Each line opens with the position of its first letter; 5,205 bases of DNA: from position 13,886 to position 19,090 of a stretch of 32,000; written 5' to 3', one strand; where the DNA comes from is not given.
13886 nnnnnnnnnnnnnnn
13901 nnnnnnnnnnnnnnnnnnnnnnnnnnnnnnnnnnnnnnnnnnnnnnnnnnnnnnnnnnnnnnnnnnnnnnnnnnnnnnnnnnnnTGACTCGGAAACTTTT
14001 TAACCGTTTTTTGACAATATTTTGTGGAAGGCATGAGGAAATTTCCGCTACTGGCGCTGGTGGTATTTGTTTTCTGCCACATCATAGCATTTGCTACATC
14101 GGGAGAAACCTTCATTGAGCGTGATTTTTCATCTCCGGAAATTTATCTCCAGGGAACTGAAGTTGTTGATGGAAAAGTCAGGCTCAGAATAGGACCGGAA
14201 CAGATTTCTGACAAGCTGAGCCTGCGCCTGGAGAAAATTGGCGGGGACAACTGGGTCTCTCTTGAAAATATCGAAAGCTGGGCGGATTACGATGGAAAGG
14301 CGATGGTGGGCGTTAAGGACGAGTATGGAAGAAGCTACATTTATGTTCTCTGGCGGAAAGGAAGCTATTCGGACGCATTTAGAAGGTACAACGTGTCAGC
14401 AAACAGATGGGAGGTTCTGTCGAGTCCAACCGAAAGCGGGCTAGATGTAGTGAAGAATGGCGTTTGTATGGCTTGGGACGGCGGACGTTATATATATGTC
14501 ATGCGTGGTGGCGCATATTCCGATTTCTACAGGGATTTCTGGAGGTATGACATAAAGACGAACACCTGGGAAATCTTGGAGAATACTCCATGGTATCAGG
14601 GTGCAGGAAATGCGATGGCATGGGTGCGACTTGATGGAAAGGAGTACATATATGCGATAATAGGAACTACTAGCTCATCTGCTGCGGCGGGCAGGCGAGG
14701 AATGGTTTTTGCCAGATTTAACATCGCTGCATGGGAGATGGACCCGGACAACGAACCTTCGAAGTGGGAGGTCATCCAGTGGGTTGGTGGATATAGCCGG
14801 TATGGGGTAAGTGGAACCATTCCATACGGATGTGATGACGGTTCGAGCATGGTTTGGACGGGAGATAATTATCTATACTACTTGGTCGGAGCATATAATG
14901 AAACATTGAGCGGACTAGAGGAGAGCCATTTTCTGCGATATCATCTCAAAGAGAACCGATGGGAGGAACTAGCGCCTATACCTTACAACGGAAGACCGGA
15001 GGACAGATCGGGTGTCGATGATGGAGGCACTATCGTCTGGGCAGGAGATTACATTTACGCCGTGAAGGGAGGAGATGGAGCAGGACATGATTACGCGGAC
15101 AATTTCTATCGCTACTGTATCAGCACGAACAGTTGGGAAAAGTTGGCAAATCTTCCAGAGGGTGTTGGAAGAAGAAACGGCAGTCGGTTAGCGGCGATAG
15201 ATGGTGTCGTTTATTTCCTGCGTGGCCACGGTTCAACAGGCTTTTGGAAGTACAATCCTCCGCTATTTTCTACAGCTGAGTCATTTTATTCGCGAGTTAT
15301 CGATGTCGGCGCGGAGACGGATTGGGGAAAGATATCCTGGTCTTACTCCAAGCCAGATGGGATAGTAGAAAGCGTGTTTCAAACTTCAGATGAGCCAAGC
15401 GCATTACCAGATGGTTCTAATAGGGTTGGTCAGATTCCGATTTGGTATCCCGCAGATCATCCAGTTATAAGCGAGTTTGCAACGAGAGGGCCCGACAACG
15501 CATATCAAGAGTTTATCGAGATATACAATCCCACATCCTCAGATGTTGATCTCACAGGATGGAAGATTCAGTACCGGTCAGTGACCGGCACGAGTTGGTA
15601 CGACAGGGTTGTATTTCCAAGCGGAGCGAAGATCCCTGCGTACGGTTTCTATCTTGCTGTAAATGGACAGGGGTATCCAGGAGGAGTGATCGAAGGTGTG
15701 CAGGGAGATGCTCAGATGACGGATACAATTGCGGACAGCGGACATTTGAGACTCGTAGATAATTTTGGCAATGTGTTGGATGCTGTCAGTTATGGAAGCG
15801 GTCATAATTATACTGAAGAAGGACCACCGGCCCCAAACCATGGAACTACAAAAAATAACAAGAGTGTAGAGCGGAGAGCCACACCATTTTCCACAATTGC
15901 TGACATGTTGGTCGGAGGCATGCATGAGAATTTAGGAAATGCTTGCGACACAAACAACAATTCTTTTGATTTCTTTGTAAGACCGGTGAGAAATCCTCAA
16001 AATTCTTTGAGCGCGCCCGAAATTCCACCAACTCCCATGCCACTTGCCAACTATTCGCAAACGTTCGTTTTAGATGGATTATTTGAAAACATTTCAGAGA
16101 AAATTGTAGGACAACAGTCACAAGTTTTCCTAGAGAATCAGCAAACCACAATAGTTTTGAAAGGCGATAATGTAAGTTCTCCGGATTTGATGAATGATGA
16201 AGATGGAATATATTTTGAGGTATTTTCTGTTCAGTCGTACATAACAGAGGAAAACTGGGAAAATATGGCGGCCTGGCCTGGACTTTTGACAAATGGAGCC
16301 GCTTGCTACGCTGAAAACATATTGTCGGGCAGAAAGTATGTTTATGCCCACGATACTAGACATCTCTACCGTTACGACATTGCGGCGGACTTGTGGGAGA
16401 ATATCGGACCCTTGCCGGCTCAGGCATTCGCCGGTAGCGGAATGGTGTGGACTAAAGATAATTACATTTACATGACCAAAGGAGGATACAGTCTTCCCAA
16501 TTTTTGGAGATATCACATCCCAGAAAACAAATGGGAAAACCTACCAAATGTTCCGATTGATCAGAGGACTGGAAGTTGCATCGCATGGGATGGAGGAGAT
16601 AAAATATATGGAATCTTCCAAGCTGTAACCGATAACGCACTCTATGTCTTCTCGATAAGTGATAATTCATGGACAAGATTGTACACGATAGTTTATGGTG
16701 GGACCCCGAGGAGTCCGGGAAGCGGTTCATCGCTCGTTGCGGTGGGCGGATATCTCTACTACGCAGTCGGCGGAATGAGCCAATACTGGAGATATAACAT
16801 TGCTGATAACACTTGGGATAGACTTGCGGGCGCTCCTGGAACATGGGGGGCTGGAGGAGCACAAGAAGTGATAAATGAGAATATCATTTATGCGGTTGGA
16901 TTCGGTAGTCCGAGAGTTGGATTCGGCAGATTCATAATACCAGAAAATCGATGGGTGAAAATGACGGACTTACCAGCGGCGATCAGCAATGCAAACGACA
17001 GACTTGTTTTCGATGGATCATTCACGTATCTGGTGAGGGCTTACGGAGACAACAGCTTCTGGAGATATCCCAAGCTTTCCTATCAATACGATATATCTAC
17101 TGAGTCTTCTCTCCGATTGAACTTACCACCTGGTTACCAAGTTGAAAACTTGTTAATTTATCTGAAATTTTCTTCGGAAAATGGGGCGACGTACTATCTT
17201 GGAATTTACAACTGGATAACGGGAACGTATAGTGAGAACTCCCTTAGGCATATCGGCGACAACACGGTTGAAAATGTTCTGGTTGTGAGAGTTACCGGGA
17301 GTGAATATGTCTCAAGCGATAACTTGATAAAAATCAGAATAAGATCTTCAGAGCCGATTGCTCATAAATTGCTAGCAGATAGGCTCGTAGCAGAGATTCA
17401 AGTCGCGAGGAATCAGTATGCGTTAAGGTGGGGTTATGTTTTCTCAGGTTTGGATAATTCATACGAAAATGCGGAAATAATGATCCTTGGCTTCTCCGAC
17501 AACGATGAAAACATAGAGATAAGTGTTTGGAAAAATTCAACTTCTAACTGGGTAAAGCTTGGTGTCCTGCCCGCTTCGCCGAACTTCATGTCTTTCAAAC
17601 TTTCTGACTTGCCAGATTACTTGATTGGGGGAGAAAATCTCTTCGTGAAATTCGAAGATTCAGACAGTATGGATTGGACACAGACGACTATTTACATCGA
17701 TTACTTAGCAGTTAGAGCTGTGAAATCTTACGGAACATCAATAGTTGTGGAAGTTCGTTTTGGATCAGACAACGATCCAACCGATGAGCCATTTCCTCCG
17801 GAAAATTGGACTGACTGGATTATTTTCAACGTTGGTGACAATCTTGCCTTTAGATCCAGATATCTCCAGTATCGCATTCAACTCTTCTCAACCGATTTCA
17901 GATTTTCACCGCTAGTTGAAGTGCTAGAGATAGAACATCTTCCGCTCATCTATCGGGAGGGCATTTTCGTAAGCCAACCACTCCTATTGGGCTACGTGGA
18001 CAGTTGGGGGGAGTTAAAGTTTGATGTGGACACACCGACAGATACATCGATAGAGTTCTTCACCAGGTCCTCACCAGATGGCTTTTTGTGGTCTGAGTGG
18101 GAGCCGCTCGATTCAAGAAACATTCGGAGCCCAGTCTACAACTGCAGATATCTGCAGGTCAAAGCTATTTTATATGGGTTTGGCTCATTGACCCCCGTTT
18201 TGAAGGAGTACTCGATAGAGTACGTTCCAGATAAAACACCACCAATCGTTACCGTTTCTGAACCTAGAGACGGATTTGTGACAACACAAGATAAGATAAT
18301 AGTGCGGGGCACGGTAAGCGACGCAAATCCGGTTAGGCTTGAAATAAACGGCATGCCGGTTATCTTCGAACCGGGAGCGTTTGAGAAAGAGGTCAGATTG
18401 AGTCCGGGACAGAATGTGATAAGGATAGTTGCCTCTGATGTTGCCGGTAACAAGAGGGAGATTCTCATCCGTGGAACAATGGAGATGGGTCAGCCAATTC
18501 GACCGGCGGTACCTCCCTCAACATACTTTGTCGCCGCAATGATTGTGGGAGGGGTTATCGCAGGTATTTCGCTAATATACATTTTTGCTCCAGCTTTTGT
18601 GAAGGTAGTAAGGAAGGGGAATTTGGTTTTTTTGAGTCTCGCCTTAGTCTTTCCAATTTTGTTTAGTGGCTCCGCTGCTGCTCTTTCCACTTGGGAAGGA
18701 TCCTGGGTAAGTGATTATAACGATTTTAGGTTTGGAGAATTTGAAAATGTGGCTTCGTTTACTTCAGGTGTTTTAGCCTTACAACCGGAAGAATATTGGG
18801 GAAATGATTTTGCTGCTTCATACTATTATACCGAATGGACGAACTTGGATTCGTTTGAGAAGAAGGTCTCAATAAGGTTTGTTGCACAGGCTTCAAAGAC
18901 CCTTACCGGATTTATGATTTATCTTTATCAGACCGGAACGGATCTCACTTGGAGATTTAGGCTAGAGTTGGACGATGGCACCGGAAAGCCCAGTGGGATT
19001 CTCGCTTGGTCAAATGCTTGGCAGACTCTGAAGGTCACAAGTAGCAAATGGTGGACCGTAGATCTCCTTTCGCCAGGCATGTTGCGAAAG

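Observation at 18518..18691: Internal C-terminal-anchor-like TM, then an SD-like site, TTG and a signal peptide inside the giant ORF: in-frame fusion of two surface-protein genes, or a polyprotein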

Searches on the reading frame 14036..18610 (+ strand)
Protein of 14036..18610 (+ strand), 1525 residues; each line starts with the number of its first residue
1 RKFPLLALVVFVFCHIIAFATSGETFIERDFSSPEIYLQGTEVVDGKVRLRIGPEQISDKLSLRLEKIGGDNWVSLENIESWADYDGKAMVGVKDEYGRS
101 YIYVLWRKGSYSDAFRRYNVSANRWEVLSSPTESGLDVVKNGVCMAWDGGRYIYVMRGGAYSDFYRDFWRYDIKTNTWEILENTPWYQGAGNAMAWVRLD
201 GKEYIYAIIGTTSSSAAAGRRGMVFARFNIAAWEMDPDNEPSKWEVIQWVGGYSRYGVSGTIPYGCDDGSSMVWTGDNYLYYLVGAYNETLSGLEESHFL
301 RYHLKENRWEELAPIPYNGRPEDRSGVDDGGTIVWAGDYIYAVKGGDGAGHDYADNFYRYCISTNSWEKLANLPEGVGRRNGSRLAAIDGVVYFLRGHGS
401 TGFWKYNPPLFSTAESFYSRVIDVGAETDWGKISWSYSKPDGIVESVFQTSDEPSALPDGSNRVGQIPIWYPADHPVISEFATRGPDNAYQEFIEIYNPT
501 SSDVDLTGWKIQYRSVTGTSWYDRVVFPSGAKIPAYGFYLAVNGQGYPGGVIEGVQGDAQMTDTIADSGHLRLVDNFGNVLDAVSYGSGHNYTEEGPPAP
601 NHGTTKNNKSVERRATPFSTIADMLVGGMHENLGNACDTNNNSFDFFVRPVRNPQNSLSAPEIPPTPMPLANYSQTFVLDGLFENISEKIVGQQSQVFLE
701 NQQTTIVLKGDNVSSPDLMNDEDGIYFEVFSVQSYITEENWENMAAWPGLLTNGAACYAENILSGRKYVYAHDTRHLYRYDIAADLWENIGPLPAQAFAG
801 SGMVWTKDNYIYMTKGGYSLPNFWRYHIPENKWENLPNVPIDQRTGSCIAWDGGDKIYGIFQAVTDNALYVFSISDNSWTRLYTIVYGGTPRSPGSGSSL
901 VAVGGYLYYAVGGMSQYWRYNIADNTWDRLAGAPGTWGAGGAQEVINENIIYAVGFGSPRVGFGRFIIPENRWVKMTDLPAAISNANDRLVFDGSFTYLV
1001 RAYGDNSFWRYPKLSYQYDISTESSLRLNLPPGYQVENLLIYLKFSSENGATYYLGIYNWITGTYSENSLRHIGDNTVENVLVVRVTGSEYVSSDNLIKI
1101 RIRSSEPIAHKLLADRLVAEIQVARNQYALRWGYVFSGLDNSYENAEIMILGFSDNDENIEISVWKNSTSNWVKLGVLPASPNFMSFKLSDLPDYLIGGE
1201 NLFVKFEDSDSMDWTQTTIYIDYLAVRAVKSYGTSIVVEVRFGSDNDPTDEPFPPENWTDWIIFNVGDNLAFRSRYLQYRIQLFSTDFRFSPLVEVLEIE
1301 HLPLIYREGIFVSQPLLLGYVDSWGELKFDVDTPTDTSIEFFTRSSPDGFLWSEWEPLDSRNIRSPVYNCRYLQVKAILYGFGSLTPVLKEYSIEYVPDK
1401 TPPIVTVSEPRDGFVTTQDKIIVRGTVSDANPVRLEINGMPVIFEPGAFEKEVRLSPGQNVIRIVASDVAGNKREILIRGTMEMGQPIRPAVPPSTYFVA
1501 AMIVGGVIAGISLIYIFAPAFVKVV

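Call 5: search_protein_families(library=pfam, proteins=[window:14036-18610:+], max_evalue=0.01)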
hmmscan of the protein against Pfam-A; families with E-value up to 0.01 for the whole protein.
window:14036-18610:+ (1525 aa): 10 families
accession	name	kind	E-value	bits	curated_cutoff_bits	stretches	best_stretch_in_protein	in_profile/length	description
PF13964.12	Kelch_6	-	1.3e-28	98.4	25.3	3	332-375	6-48/50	Kelch motif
PF13418.12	Kelch_4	-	1.5e-19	70.1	21.6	0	158-181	19-44/49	Galactose oxidase, central domain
PF24681.1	Kelch_KLHDC2_KLHL20_DRC7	-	2.2e-18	66.8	50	3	771-930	22-194/221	KLHDC2/KLHL20/DRC7 Kelch-repeats domain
PF13415.12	Kelch_3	-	7.6e-16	58.3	22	1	345-383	8-44/48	Galactose oxidase, central domain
PF01344.31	Kelch_1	-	5.1e-15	55.1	20.1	2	150-183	11-44/46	Kelch motif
PF00932.25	LTD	-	1.7e-14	54.5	34.3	1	475-587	7-108/109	Lamin Tail Domain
PF09136.16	Glucodextran_B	-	7.7e-14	51.8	27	1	1403-1476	1-75/83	Glucodextranase, domain B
PF24981.1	Beta-prop_ATRN-LZTR1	-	5.4e-13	49.3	50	1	107-215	61-174/289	Attractin/LZTR1 beta-propeller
PF07646.21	Kelch_2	-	4.1e-06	26.9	21.3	0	166-182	29-45/48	Kelch motif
PF24996.1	NANM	-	0.0016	17.8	45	0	774-816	165-206/350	N-acetylneuraminate epimerase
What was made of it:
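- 14096..18517 (+): Ectodomain 1. It contains two Kelch beta-propellers, a lamin-tail domain, beta-sandwich modules and a membrane-proximal Glucodextran_B-type Ig domain. Pfam hits (call 5).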

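Call 57: search_protein_families(library=ncbifam, proteins=[window:14036-18610:+], max_evalue=1)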
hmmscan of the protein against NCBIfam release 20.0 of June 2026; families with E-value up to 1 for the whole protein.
window:14036-18610:+ (1525 aa): 2 families
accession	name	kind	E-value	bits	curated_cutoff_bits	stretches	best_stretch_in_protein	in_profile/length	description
TIGR03548.1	mutarot_permut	subfamily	4.6e-16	58.9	243.2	4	260-372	108-203/323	cyclically-permuted mutarotase family protein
TIGR03547.1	muta_rot_YjhT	subfamily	0.00021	20.5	256.35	2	730-826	32-135/346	YjhT family mutarotase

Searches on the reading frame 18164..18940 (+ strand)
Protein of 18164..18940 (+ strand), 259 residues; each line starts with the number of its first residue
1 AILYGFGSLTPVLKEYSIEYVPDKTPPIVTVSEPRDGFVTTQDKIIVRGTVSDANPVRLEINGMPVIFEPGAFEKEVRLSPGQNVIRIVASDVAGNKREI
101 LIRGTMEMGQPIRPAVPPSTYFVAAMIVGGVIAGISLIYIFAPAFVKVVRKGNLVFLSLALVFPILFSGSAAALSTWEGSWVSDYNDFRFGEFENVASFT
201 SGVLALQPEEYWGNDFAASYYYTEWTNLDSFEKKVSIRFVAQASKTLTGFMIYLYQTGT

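Call 70: find_homologous_proteins(query=window:18164-18940:+, max_evalue=0.00001)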
Query window:18164-18940:+: 1085 candidates shared short words with the query, none scored E <= 0.00001.
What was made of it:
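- Tried and rejected: A junction-spanning fragment (18164-18940) returned nothing (call 70).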
